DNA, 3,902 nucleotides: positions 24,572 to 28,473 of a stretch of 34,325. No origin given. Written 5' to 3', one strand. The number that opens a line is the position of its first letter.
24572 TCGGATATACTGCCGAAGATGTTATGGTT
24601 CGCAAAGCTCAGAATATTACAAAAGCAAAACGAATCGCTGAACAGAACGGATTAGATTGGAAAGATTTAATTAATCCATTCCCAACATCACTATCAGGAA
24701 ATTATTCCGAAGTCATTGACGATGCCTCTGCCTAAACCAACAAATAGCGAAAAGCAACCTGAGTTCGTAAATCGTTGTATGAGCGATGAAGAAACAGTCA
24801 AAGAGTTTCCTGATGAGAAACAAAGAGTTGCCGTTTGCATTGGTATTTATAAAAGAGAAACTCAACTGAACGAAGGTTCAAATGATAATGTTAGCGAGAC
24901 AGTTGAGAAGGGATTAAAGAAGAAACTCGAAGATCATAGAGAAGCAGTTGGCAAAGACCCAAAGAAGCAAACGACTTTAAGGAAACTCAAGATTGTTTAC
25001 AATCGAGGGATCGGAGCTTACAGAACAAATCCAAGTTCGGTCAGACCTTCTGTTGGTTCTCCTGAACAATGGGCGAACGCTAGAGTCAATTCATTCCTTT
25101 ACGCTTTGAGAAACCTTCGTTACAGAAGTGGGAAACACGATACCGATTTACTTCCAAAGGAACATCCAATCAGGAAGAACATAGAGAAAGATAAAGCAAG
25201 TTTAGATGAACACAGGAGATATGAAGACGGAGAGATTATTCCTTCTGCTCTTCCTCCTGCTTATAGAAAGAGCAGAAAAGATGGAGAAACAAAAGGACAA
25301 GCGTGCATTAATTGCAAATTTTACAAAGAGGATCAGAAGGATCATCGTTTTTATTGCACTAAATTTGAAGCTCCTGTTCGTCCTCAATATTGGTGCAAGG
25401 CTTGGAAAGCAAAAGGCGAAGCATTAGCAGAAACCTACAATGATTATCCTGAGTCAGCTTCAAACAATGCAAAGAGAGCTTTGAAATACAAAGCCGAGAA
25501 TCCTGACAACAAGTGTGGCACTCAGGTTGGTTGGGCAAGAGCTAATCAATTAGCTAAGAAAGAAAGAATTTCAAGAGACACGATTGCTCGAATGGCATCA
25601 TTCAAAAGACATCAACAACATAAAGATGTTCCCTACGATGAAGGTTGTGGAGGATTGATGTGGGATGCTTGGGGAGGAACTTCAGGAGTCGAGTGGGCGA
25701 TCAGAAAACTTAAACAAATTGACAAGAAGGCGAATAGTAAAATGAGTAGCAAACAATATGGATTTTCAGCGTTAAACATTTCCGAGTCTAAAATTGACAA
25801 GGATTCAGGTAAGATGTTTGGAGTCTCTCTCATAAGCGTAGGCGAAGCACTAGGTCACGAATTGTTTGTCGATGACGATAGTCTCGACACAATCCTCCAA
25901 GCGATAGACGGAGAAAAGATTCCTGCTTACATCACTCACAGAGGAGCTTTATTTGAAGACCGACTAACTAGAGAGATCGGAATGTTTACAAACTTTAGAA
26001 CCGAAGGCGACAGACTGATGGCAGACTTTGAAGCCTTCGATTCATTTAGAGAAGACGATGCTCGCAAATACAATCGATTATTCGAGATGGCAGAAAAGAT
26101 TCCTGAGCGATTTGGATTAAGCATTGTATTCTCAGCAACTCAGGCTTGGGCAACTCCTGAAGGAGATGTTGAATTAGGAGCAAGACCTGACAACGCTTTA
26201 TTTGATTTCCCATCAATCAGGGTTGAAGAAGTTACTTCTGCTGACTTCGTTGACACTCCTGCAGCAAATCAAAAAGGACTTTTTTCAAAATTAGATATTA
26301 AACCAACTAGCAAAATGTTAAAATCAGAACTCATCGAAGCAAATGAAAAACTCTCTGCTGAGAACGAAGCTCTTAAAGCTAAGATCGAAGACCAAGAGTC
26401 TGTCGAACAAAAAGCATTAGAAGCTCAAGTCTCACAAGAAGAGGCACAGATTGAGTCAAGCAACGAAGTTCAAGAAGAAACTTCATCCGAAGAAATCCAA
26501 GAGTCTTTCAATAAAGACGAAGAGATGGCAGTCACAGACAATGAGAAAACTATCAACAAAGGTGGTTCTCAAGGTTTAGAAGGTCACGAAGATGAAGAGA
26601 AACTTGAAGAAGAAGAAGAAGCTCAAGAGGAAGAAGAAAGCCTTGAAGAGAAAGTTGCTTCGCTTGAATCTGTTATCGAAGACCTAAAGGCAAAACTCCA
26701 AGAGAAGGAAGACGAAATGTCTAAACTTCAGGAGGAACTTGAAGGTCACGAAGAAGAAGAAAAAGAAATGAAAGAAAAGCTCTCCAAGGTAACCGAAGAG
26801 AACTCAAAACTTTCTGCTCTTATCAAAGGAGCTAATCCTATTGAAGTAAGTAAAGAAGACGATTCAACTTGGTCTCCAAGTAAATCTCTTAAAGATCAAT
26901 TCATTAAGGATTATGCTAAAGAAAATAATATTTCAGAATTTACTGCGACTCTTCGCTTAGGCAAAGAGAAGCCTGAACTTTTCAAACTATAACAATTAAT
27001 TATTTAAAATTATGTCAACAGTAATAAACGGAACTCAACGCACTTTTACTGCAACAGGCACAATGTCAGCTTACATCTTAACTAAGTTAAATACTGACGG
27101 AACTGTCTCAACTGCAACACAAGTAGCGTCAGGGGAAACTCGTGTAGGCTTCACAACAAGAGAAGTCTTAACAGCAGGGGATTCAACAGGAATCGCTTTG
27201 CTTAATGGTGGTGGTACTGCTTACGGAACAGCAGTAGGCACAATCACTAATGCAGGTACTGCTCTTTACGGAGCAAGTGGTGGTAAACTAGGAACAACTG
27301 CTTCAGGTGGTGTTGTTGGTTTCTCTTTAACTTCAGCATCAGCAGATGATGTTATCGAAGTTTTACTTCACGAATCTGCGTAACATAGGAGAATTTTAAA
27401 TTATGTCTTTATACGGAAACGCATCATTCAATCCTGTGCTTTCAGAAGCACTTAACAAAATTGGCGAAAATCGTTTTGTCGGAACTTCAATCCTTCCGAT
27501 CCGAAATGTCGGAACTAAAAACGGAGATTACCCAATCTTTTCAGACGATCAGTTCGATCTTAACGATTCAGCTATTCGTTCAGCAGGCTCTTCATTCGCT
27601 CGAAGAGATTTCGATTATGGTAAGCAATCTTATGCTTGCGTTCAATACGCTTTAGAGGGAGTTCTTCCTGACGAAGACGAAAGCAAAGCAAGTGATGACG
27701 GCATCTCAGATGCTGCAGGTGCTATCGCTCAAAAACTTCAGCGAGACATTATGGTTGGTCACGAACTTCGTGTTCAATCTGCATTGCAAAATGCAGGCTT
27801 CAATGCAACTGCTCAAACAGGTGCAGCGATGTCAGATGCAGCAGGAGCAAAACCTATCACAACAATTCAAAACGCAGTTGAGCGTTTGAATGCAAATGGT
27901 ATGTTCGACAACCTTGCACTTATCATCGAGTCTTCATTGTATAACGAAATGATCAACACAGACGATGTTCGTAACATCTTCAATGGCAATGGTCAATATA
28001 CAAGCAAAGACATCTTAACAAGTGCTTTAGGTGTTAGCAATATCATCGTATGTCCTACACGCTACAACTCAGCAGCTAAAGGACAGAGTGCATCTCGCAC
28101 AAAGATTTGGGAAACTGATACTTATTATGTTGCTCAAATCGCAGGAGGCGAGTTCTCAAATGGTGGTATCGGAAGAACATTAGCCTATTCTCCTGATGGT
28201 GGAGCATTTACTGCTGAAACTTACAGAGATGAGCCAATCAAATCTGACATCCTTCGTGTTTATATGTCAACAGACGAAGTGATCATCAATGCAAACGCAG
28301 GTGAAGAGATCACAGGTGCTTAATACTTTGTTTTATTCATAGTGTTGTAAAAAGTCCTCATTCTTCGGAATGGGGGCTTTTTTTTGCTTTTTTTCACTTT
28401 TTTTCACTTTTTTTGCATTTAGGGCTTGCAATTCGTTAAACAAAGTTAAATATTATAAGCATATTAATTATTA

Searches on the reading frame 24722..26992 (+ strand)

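Call 9: search_protein_families(library=phrogs, proteins=[window:24722-26992:+])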
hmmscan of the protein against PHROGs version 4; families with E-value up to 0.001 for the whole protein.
window:24722-26992:+ (756 aa): 1 family
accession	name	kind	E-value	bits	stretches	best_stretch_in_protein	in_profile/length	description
phrog_2859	-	unknown function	1.2e-09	37.7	1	232-336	155-267/740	-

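Call 21: search_protein_families(library=pfam, proteins=[window:24722-26992:+], max_evalue=0.01)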
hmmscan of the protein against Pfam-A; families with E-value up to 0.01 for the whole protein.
window:24722-26992:+ (756 aa): 2 families
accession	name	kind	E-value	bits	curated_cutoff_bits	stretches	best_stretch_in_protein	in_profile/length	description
PF19141.5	DUF5824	-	9.2e-07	29.5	25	1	83-128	68-110/127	Family of unknown function (DUF5824)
PF01355.22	HIPIP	-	4.8e-06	27.2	22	1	189-228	25-65/66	High potential iron-sulfur protein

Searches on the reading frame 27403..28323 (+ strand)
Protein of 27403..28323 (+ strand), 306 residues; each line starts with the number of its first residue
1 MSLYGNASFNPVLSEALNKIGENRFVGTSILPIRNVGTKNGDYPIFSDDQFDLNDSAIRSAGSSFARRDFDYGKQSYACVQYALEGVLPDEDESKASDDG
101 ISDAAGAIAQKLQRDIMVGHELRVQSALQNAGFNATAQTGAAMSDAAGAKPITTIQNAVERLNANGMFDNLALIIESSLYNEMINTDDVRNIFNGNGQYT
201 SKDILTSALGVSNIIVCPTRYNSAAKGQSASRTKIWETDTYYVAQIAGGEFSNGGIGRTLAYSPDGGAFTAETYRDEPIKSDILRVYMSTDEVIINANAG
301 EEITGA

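Call 9: search_protein_families(library=phrogs, proteins=[window:27403-28323:+])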
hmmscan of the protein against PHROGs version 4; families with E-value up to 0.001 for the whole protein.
window:27403-28323:+ (306 aa): 1 family
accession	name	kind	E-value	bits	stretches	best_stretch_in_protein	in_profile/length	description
phrog_1005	-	head and packaging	4.3e-32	112.6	1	5-304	8-311/315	major head protein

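Call 23: search_dna_similar(query=window:27403-28323:+, collection=phages, mode=protein, max_rows=15)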
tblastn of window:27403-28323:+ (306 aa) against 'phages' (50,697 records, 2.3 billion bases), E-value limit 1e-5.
No match.
